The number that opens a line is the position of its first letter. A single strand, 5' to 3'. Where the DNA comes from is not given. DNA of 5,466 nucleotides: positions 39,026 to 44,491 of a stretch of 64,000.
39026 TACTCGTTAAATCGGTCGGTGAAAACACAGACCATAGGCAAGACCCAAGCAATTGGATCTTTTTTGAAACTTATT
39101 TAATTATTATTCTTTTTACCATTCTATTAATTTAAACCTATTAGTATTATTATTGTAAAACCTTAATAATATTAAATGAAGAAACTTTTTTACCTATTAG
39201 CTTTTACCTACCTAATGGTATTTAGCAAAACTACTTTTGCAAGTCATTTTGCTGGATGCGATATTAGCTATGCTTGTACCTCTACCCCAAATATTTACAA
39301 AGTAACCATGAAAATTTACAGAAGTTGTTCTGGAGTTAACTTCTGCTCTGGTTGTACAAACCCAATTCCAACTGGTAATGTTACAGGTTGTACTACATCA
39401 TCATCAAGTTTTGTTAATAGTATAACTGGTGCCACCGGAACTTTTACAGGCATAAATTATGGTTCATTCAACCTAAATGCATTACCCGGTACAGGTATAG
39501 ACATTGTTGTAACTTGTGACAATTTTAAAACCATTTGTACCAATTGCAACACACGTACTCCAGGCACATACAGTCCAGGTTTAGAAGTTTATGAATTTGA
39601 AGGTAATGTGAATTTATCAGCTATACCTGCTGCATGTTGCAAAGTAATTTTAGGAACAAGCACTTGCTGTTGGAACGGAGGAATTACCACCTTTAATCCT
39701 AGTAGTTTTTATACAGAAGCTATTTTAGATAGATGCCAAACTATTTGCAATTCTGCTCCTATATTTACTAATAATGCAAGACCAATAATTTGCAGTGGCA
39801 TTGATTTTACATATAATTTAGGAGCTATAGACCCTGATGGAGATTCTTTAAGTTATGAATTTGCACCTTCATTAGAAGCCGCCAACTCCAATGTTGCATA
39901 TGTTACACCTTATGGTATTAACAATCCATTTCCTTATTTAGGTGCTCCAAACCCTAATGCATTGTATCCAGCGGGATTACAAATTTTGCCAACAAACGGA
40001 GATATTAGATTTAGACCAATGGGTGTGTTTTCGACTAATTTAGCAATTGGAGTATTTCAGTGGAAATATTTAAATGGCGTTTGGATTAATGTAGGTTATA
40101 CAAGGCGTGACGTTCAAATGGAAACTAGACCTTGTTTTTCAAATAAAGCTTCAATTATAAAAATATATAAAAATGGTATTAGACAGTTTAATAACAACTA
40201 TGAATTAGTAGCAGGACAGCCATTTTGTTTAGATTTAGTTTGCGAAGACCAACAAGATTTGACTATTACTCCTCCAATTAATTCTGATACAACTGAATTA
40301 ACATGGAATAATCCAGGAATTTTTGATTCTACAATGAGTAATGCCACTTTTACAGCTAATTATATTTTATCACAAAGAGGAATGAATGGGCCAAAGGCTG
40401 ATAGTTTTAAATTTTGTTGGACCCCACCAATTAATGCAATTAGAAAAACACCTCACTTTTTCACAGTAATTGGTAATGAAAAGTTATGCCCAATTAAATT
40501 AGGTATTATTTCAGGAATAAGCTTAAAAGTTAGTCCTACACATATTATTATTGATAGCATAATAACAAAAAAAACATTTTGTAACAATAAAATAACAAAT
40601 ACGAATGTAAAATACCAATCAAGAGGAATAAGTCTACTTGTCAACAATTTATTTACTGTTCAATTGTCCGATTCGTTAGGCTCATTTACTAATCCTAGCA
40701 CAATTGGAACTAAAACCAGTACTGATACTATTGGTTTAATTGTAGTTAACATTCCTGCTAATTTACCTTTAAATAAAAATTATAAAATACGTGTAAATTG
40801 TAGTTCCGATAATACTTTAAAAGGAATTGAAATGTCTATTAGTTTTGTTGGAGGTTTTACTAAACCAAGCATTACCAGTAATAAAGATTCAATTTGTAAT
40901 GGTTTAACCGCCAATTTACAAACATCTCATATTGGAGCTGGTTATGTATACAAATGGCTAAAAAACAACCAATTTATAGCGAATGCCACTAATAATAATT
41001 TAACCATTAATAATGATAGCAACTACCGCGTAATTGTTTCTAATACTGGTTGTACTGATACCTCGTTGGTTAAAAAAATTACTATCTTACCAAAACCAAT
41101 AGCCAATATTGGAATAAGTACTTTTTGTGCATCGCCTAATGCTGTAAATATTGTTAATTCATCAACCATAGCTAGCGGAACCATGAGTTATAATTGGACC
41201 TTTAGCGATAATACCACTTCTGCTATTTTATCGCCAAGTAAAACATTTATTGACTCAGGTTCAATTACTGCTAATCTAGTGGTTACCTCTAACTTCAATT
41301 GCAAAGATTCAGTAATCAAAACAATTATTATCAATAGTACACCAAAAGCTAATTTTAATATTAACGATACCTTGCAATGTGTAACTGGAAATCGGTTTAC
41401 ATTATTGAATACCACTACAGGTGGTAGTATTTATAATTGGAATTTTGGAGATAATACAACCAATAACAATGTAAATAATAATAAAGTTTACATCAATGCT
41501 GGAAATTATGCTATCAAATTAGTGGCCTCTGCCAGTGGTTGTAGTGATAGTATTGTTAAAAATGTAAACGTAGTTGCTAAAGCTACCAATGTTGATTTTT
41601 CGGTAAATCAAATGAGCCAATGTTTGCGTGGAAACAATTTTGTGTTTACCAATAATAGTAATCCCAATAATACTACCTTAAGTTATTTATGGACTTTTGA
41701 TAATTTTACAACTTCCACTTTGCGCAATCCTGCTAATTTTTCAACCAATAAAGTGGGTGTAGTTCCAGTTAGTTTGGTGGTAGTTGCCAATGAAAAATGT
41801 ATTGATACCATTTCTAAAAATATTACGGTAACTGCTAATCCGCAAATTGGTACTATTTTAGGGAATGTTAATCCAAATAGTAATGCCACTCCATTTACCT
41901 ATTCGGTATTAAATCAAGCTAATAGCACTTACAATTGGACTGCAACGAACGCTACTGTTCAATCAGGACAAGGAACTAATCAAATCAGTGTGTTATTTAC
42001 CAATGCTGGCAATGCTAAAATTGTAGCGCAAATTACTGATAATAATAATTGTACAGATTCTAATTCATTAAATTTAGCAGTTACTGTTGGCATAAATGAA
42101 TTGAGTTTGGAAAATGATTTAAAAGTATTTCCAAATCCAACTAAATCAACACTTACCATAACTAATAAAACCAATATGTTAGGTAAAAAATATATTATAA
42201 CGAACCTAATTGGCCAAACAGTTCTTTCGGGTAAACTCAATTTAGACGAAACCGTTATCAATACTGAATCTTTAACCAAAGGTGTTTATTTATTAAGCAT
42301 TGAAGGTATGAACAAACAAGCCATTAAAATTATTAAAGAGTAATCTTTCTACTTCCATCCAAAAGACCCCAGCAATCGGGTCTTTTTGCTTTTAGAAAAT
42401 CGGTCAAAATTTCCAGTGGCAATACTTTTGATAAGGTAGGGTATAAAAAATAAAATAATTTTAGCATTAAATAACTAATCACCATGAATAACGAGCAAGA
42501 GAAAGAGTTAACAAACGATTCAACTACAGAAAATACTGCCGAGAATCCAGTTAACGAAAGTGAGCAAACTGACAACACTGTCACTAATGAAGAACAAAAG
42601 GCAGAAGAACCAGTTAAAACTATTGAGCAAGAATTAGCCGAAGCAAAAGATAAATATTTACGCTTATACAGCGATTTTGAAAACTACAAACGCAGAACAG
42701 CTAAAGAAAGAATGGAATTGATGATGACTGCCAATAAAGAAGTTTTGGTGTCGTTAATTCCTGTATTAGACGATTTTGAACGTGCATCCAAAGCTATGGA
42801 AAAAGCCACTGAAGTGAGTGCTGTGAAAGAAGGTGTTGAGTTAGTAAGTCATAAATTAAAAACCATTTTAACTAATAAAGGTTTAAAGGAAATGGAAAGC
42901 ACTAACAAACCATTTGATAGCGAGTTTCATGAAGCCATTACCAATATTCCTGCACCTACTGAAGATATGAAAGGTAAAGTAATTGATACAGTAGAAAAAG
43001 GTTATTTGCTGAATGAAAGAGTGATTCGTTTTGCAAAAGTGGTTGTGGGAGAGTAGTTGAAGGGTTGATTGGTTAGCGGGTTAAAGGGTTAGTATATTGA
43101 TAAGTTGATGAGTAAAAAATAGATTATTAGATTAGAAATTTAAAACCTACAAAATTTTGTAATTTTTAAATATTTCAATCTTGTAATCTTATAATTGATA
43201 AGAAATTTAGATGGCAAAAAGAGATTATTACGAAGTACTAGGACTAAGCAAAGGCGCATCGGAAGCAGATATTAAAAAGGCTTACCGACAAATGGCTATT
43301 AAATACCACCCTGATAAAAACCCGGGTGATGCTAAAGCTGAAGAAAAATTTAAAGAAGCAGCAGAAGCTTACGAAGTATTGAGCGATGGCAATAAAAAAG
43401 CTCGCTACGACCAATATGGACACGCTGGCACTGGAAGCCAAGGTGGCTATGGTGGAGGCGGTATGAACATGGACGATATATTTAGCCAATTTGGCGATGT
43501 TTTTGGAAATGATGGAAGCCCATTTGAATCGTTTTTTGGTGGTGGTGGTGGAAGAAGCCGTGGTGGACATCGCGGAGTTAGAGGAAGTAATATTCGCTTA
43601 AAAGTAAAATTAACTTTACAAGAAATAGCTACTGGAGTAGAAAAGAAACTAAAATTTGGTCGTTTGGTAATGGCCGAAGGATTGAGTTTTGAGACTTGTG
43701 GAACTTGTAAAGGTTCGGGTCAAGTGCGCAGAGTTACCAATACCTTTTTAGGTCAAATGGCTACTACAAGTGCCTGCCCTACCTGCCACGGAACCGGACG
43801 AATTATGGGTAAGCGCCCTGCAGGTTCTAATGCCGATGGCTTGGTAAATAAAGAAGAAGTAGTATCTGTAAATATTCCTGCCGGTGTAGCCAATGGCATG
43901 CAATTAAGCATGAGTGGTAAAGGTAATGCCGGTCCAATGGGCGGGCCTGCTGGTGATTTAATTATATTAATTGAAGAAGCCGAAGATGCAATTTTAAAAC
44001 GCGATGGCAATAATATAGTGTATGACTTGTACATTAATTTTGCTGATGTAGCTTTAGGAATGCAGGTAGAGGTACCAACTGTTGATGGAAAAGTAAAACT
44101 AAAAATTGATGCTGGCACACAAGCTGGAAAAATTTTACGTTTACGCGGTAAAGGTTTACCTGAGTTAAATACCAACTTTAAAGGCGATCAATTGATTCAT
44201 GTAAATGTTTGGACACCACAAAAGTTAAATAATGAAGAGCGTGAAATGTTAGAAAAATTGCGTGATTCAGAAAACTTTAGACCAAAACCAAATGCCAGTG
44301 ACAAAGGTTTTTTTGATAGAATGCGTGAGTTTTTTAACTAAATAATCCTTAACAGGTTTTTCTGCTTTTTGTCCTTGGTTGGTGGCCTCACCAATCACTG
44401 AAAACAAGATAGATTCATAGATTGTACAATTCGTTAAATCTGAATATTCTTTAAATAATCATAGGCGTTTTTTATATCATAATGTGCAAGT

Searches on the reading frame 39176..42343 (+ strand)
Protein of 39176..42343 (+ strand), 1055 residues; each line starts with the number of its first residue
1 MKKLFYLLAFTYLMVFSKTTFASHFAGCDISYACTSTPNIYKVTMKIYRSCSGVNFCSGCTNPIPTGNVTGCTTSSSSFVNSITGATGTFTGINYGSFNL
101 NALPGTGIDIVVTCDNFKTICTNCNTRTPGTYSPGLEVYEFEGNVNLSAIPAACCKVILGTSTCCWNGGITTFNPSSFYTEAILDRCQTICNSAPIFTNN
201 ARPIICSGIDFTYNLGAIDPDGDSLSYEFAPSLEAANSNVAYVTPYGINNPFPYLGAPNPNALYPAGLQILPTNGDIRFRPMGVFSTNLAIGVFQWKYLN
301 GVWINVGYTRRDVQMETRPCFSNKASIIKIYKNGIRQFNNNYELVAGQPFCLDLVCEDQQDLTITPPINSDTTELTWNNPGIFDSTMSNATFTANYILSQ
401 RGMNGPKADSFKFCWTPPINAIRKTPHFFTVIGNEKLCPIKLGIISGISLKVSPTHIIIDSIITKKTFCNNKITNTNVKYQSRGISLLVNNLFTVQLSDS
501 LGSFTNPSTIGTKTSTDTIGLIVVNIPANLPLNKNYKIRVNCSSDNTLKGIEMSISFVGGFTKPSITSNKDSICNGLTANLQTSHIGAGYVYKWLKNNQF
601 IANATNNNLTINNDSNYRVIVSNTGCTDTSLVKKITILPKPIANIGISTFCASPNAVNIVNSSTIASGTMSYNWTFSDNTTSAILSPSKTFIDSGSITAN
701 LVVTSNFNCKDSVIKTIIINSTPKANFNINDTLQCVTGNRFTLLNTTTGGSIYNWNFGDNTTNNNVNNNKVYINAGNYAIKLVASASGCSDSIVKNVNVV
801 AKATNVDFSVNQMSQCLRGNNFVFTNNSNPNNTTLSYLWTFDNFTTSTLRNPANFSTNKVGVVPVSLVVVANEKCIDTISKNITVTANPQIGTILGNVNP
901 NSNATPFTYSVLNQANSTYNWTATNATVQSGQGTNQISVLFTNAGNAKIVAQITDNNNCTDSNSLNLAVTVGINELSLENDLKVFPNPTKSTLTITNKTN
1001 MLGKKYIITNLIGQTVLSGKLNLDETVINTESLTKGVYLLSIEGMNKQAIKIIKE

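Call 52: search_protein_families(library=pfam, proteins=[window:39176-42343:+], max_evalue=0.001)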
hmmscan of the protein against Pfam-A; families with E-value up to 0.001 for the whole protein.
window:39176-42343:+ (1055 aa): 4 families
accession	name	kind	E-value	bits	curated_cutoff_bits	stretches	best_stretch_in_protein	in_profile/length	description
PF18911.6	PKD_4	-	1.2e-23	83.4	27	2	640-712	3-77/85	PKD domain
PF18962.6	Por_Secre_tail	-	9.5e-10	39.1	27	1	984-1051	1-72/75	Secretion system C-terminal sorting domain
PF00801.26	PKD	-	0.00024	21.5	23.5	0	748-788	27-69/80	PKD domain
PF19081.6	Ig_7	-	0.00095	19.9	27.3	1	563-639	3-84/84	Ig-like domain CHU_C associated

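Call 54: search_protein_families(library=ncbifam, proteins=[window:39176-42343:+], max_evalue=0.001)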
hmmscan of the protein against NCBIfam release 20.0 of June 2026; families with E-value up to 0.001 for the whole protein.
window:39176-42343:+ (1055 aa): 1 family
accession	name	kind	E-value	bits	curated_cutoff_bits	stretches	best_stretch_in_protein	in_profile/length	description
TIGR04183.1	Por_Secre_tail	domain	5.3e-08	32.7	23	1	984-1054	1-71/72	T9SS type A sorting domain-containing protein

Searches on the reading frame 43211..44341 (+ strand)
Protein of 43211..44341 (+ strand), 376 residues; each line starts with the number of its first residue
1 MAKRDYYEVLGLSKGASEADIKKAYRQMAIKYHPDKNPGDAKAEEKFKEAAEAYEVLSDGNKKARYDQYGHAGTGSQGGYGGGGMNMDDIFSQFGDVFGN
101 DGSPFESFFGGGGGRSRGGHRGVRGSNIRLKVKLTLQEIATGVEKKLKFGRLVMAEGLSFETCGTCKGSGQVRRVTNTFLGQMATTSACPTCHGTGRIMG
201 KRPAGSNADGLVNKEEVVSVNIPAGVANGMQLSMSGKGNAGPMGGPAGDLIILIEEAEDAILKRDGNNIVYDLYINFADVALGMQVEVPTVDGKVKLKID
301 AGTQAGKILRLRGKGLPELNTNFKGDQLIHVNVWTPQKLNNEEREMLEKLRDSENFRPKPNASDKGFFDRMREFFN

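Call 52: search_protein_families(library=pfam, proteins=[window:43211-44341:+], max_evalue=0.001)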
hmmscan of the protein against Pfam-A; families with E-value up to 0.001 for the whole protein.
window:43211-44341:+ (376 aa): 3 families
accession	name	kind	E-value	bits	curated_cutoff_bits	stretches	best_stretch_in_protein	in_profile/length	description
PF01556.23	DnaJ_C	-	3.1e-45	154.4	26.6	1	128-336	1-152/152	DnaJ C terminal domain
PF00226.36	DnaJ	-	1.9e-27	95.6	27.8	1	5-67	1-63/63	DnaJ domain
PF00684.25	DnaJ_CXXCXGXG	-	3.9e-10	40.3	32.7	1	158-199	13-54/65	DnaJ central domain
